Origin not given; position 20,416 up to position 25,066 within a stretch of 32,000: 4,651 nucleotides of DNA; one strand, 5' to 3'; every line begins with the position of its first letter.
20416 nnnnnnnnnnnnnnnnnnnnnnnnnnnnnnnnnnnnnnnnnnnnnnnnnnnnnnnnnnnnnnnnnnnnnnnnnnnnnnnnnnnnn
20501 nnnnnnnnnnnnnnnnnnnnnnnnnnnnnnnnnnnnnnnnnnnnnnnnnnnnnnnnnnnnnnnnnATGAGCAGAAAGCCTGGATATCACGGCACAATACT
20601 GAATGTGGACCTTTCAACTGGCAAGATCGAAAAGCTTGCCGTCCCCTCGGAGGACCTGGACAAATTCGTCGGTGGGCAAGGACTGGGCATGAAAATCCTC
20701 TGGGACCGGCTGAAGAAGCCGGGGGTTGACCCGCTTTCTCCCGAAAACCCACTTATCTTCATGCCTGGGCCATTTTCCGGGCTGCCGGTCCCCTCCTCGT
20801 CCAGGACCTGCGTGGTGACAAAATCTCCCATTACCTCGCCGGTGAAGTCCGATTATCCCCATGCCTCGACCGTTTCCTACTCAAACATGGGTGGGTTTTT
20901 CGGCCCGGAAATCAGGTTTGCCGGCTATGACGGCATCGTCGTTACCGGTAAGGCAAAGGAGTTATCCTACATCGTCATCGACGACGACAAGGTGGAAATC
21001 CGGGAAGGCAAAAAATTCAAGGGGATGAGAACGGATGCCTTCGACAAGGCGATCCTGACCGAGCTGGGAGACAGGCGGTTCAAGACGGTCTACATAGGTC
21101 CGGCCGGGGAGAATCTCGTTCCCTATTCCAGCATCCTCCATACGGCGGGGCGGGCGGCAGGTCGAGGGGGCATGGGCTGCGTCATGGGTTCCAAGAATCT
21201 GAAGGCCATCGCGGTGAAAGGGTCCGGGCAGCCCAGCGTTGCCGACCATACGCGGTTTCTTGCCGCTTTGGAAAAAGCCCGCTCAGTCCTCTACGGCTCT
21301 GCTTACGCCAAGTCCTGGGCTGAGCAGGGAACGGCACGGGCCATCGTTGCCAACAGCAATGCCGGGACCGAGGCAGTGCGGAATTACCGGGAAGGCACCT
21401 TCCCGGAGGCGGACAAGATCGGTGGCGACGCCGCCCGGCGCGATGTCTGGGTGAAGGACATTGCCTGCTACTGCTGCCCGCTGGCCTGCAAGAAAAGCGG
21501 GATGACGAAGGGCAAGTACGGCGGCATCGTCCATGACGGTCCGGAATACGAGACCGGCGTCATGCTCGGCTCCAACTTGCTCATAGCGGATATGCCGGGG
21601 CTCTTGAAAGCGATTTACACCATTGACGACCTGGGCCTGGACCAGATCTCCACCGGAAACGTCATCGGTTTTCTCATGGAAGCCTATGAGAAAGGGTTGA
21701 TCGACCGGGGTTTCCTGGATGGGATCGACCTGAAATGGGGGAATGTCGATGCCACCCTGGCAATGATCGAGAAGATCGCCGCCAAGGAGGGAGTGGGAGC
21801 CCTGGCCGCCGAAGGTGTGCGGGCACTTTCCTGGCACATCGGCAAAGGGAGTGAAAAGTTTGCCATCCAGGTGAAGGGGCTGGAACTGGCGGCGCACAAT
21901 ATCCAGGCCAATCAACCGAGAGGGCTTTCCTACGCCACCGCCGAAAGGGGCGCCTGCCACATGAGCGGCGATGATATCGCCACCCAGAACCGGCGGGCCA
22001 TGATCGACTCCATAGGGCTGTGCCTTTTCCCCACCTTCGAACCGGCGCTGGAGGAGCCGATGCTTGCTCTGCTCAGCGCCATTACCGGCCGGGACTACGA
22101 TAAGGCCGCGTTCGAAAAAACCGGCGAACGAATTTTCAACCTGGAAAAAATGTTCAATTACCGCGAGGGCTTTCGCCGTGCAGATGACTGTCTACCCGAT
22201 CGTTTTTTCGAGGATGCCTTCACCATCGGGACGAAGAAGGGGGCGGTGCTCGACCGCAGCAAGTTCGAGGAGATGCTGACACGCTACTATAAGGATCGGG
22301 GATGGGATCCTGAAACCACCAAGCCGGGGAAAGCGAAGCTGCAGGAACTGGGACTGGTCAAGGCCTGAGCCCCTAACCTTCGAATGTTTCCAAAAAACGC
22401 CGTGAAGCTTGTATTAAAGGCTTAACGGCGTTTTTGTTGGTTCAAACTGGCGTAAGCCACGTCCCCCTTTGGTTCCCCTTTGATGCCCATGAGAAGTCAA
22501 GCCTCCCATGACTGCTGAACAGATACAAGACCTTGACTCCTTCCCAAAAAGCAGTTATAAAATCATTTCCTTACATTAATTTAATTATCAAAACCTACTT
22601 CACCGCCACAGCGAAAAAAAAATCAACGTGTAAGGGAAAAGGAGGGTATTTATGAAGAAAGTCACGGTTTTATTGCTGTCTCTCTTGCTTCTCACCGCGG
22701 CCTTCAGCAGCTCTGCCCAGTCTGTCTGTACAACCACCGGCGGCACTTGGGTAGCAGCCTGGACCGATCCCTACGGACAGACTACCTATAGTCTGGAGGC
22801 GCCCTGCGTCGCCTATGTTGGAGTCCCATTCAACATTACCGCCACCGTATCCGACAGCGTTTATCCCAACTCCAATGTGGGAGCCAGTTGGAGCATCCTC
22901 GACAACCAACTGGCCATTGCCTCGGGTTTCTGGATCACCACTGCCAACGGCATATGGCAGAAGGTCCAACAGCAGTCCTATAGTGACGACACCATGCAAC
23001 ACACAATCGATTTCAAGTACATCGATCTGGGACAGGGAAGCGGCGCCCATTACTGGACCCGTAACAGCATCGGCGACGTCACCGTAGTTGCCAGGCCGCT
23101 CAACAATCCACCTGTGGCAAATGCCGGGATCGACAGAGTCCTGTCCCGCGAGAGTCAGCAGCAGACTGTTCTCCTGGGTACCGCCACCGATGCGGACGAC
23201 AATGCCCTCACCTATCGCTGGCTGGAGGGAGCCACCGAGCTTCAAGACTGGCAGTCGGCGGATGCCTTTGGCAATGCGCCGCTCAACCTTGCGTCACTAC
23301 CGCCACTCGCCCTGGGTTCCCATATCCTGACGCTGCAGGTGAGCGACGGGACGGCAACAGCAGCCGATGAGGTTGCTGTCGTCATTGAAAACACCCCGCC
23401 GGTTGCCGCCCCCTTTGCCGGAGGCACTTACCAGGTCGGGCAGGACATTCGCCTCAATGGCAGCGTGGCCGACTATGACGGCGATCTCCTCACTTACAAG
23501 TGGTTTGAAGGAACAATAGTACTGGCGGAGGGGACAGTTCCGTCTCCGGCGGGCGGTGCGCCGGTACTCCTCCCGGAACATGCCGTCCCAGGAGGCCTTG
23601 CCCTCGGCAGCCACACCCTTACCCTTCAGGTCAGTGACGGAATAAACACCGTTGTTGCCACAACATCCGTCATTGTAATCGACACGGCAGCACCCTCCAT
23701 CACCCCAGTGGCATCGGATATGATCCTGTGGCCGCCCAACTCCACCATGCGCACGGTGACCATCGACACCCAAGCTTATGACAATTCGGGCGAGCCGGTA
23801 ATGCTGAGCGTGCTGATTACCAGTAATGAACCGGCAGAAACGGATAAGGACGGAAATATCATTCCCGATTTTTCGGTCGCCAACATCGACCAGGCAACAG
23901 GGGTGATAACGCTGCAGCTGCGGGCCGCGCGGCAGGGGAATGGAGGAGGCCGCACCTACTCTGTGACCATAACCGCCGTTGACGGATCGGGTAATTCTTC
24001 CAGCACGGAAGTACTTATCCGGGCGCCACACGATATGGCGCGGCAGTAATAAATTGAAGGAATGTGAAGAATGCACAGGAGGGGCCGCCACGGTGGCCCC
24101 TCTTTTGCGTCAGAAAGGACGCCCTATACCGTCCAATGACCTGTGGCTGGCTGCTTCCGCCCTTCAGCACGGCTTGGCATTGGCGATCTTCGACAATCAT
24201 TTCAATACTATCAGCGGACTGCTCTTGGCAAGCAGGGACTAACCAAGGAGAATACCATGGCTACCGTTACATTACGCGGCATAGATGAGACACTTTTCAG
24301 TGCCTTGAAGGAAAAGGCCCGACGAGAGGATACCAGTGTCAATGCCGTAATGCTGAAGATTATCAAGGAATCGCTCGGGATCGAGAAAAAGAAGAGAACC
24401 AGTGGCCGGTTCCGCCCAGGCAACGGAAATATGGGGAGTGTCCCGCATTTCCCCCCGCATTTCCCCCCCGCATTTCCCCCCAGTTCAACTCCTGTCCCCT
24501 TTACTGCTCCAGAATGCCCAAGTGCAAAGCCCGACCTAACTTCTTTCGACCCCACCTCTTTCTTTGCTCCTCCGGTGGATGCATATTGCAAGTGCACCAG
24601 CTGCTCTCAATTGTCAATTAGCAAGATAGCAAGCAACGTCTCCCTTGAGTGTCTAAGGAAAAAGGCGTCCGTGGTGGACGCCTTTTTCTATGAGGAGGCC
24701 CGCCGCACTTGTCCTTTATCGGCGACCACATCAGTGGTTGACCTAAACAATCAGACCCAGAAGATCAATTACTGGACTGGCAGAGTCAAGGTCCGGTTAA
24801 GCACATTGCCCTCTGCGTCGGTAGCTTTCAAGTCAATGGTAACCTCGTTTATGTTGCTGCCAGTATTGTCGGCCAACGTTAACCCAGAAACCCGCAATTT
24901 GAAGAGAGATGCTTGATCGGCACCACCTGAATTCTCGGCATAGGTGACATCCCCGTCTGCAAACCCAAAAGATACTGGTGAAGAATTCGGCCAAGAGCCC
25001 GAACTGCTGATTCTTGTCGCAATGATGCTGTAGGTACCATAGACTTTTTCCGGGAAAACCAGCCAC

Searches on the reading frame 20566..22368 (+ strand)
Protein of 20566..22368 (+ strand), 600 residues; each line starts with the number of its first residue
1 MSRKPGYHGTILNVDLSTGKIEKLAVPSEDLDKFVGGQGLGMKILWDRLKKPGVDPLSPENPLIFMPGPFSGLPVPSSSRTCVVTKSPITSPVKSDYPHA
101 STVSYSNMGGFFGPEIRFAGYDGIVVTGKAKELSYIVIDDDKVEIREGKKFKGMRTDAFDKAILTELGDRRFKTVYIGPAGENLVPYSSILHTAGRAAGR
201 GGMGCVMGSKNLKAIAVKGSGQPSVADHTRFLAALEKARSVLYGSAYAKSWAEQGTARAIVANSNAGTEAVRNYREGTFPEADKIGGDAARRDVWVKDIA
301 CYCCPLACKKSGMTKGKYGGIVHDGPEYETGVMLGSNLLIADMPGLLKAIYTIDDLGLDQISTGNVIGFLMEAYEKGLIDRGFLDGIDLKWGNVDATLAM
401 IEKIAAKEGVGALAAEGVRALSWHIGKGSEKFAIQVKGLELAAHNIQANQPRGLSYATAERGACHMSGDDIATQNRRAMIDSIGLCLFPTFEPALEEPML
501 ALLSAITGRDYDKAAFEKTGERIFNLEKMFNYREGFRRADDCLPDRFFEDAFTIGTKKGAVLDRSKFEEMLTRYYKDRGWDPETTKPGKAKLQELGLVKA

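Call 6: search_protein_families(library=pfam, proteins=[window:20566-22368:+])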
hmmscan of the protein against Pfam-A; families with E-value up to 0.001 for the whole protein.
window:20566-22368:+ (600 aa): 2 families
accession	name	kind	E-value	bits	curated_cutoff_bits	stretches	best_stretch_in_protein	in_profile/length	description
PF01314.23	AFOR_C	-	4.3e-112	375.5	27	1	235-597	3-385/385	Aldehyde ferredoxin oxidoreductase, domains 2 & 3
PF02730.20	AFOR_N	-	1.9e-71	240.3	29.8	1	9-219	1-198/199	Aldehyde ferredoxin oxidoreductase, N-terminal domain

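Call 7: search_protein_families(library=ncbifam, proteins=[window:20566-22368:+])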
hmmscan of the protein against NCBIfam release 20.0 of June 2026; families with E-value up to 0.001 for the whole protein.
window:20566-22368:+ (600 aa): 2 families
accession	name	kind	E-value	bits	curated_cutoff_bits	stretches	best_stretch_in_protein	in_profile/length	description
NF007354.0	PRK09849.1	equivalog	8.9e-66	222.9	868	2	4-238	5-225/703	aldehyde ferredoxin oxidoreductase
NF040818.1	GAPOR_Arch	equivalog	3.5e-07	28.9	1300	1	10-145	4-125/654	glyceraldehyde-3-phosphate:ferredoxin oxidoreductase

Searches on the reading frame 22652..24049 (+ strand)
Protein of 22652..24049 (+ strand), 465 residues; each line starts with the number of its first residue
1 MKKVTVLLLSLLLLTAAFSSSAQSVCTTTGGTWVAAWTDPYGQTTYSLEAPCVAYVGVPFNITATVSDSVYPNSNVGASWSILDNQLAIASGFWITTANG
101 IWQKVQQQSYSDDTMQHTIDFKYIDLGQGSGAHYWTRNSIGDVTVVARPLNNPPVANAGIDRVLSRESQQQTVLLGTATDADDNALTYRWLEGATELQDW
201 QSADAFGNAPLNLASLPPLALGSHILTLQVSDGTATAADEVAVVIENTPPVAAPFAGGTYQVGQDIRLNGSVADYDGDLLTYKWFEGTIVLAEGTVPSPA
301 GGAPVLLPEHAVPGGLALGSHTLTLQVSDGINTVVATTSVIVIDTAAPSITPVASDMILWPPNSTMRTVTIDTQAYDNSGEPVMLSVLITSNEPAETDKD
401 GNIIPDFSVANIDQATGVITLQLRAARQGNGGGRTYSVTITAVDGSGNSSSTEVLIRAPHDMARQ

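Call 6: search_protein_families(library=pfam, proteins=[window:22652-24049:+])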
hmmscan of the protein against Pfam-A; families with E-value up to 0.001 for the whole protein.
window:22652-24049:+ (465 aa): 5 families
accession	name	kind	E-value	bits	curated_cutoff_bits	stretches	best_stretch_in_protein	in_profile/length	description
PF17963.7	Big_9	-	6.7e-07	30.5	23.6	0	247-338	1-86/89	Bacterial Ig domain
PF22352.2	K319L-like_PKD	-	2.3e-06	27.9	27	0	169-244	11-83/84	K319L-like, PKD domain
PF18911.6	PKD_4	-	7.6e-05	23.1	27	0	151-190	1-39/85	PKD domain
PF17803.7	Cadherin_4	-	0.00025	22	25.1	0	142-192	2-53/71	Bacterial cadherin-like domain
PF00801.26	PKD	-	0.00037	20.9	23.5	0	260-342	11-80/80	PKD domain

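Call 7: search_protein_families(library=ncbifam, proteins=[window:22652-24049:+])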
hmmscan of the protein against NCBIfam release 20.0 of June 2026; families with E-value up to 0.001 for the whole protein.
window:22652-24049:+ (465 aa): 2 families
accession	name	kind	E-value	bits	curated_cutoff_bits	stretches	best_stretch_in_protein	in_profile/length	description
NF038112.1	myxo_dep_M36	subfamily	2.9e-19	67.8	1500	1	142-449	1277-1577/1604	myxosortase-dependent M36 family metallopeptidase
NF038111.1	rhom_dep_M36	equivalog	1e-07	29.8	1700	1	166-251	1199-1281/1315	rhombosortase-dependent M36 family metallopeptidase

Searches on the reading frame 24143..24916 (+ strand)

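Call 6: search_protein_families(library=pfam, proteins=[window:24143-24916:+])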
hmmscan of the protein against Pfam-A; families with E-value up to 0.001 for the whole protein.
window:24143-24916:+ (257 aa): 1 family
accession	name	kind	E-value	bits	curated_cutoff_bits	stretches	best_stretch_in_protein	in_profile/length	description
PF22513.2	FitA-like_RHH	-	3.4e-05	24.1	27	1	40-77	1-38/39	Antitoxin FitA-like, ribbon-helix-helix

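Call 7: search_protein_families(library=ncbifam, proteins=[window:24143-24916:+])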
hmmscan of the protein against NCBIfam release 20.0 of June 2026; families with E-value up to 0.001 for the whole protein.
window:24143-24916:+ (257 aa): 0 families
